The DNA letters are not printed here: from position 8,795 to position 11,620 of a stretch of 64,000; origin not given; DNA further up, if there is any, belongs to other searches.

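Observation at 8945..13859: RADAR-like two-gene module: ~840-aa P-loop NTPase coupled to a ~795-aa divergent adenosine deaminase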

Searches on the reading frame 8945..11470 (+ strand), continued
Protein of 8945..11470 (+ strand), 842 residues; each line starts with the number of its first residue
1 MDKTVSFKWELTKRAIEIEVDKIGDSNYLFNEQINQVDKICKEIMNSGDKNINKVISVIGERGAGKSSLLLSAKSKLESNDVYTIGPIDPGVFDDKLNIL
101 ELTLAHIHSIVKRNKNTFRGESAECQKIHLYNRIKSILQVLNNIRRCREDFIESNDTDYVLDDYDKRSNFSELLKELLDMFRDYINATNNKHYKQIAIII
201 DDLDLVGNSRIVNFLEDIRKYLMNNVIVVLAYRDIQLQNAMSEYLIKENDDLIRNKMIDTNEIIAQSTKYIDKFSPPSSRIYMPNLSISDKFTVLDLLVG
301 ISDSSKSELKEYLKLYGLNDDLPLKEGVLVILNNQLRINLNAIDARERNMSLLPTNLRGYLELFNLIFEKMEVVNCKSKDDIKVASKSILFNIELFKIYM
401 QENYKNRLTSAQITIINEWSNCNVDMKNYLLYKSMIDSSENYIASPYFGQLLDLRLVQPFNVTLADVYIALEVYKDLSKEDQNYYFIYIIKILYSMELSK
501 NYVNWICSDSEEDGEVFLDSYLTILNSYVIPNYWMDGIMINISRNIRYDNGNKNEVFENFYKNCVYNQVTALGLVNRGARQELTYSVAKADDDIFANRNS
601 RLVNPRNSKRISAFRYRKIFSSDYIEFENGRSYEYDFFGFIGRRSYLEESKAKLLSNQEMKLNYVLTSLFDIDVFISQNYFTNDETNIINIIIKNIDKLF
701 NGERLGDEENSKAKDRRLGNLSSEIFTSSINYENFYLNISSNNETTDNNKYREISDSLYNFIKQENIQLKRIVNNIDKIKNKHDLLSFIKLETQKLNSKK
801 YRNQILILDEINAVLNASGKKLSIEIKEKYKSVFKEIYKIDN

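Call 47: predict_structure(alignment_id=A3)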
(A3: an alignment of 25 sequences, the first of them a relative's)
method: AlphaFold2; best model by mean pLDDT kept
length: 842 residues; sequences in the alignment: 25
mean_pLDDT: 73.3   pTM: 0.69
mean pLDDT of the five models: 73.3, 72.2, 70.9, 68.8, 68.0
residues with pLDDT >= 90: 215; 70-90: 343; 50-70: 124; < 50: 160
segments of 3 or more residues with pLDDT < 50: 1-3, 535-542, 573-577, 586-622, 703-772, 797-808, 815-817, 819-823, 833-842
pLDDT, mean of each block of 10 residues (from residue 1): 69 76 68 92 84 89 89 92 90 78 91 69 80 89 74 79 84 91 87 92 83 89 91 91 92 91 92 91 76 83 86 87 87 88 75 82 92 77 88 94 88 94 91 87 75 78 89 86 91 94 90 90 84 53 67 67 68 52 54 36 36 43 64 76 84 75 81 73 55 64 40 30 27 27 33 36 42 52 59 48 44 49 51 46 35
secondary structure, 60 per line:
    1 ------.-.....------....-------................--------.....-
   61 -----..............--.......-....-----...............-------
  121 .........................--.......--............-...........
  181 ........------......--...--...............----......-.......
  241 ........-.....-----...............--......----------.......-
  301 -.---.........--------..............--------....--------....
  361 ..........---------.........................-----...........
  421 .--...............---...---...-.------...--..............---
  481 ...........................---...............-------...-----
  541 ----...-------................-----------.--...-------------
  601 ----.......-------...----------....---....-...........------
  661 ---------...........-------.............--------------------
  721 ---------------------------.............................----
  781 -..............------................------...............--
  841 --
elements in order (helices of 4 or more, strands of 3 or more residues): H9-13 H20-23 H31-46 E55-59 H66-79 E82-88 H90-93 H99-113 H121-145 H148-154 H157-168 H170-188 E195-200 H208-222 E227-232 H234-248 H250-254 H260-274 E280-282 H294-299 H306-314 H324-336 H345-348 H357-370 H380-404 H410-421 H424-438 H464-477 H481-507 H511-525 E545-547 H555-564 E565-570 H605-611 E632-635 H639-642 H644-654 H670-680 H688-700 H748-776 H782-795 H802-817 H824-838
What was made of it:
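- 9239..9508 (+): RdrA insertion 1, the predicted helical 'crown' bundle (aa 99-188) between strand beta2 (aa 82-88) and the Walker-B strand (aa 195-200). AF2 secondary structure, pLDDT about 70-92 (call 47).
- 10445..11470 (+): RdrA C-terminal lobe (aa ~501-842): highly divergent, and the proposed phage-sensing part. The model is low-confidence at aa 586-622 and 703-842 (call 47).
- On RADAR (RdrA/RdrB): However, aa 586-622 and 703-842 are modelled with pLDDT below 50-60 (call 47).
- The last ~140 residues of the RdrA model are low-confidence (call 47).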

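Call 51: fold_search(model_id=the predicted structure, library=pdb)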
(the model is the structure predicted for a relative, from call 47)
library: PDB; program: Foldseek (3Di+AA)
matches with E <= 10: 349; with E <= 0.001: 20
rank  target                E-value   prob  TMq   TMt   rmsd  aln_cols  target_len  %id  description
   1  8fnu_A                3.7e-23  1.00  0.63  0.67   5.4       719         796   22  Structure of RdrA from Streptococcus suis RADAR defense system (released 2023-02-01)
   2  8hr7_A                5.8e-10  1.00  0.31  0.31  14.6       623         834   14  Structure of RdrA-RdrB complex (released 2023-02-01)
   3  8hrb_A                1.1e-09  1.00  0.34  0.34  11.0       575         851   14  Structure of tetradecameric RdrA ring in RNA-loading state (released 2023-02-01)
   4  8hr8_E                3.7e-09  1.00  0.29  0.30  13.3       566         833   15  Structure of heptameric RdrA ring (released 2023-02-01)
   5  8hr8_A                6.6e-09  1.00  0.31  0.31  13.8       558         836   15  Structure of heptameric RdrA ring (released 2023-02-01)
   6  8hra_C                7.2e-09  1.00  0.34  0.34  10.8       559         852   15  Structure of heptameric RdrA ring in RNA-loading state (released 2023-02-01)
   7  8hr8_H                7.5e-09  1.00  0.31  0.31  14.3       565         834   16  Structure of heptameric RdrA ring (released 2023-02-01)
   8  8hr8_F                9.0e-09  1.00  0.31  0.31  14.1       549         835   16  Structure of heptameric RdrA ring (released 2023-02-01)
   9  8hr8_C                1.5e-08  1.00  0.32  0.32  12.5       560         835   15  Structure of heptameric RdrA ring (released 2023-02-01)
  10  8hr8_G                2.7e-08  1.00  0.31  0.31  13.8       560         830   15  Structure of heptameric RdrA ring (released 2023-02-01)
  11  8hrb_D                3.7e-08  1.00  0.34  0.33  10.9       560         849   15  Structure of tetradecameric RdrA ring in RNA-loading state (released 2023-02-01)
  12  8hra_E                3.9e-08  1.00  0.29  0.29  13.7       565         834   15  Structure of heptameric RdrA ring in RNA-loading state (released 2023-02-01)
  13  8hra_D                3.9e-08  1.00  0.30  0.30  17.1       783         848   14  Structure of heptameric RdrA ring in RNA-loading state (released 2023-02-01)
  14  8hrb_C                4.0e-08  1.00  0.31  0.30  17.8       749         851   15  Structure of tetradecameric RdrA ring in RNA-loading state (released 2023-02-01)
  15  8hra_B                5.0e-08  1.00  0.31  0.31  13.5       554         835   15  Structure of heptameric RdrA ring in RNA-loading state (released 2023-02-01)
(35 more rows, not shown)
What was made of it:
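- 8945..11473 (+): rdrA: 842-aa AAA+/KAP-type ATPase of RADAR. AF2 model (pLDDT 73): top 20 Foldseek hits are all RdrA, best 8fnu_A at E=3.7e-23, TM 0.63/0.67 (calls 47, 51).
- On RADAR (RdrA/RdrB): The Foldseek top 20 are all RdrA (call 51).
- PDB entries 8HRA/8HRB are titled 'RdrA ring in RNA-loading state' and are among the structural matches (call 51).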

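Call 62: search_protein_families(library=padloc, proteins=[P0004, P0009], max_evalue=0.001)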
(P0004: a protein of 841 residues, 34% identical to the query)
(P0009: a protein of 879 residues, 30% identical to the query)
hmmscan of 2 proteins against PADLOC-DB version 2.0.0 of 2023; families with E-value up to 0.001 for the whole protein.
P0004 (841 aa): 1 family
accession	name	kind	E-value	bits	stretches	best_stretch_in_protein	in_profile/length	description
PDLC04140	mad8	-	0.00016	19.3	1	41-246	19-158/314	mads_8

P0009 (879 aa): 0 families

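Call 69: search_protein_representatives(alignment_id=A1)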
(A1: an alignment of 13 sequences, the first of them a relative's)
Query: 13 sequences, 841 profile positions. Proteins with E-value up to 0.001 (for the whole library): 3157; up to 1e-10: 1954; up to 1e-30: 592. The best 150 are listed.
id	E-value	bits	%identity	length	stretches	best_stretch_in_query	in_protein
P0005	3.0e-284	961.7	-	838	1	1-839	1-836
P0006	1.5e-282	956.1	-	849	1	1-830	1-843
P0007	2.6e-278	942.1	-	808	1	1-840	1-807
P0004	3.0e-270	915.4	-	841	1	4-831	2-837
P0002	9.3e-270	913.8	-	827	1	5-839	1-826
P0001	2.4e-252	856.2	-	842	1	3-835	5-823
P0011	3.3e-248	842.5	-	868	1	2-835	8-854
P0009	1.3e-240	817.4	-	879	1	3-831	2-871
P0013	4.8e-206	703.0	-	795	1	1-753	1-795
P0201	3.3e-194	663.9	-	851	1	8-838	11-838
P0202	1.5e-185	635.2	-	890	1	5-764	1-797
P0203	3.5e-180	617.5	-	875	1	4-788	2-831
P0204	2.7e-177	608.0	-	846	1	4-822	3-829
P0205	4.4e-173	594.0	-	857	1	2-836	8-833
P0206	1.4e-172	592.3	-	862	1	3-834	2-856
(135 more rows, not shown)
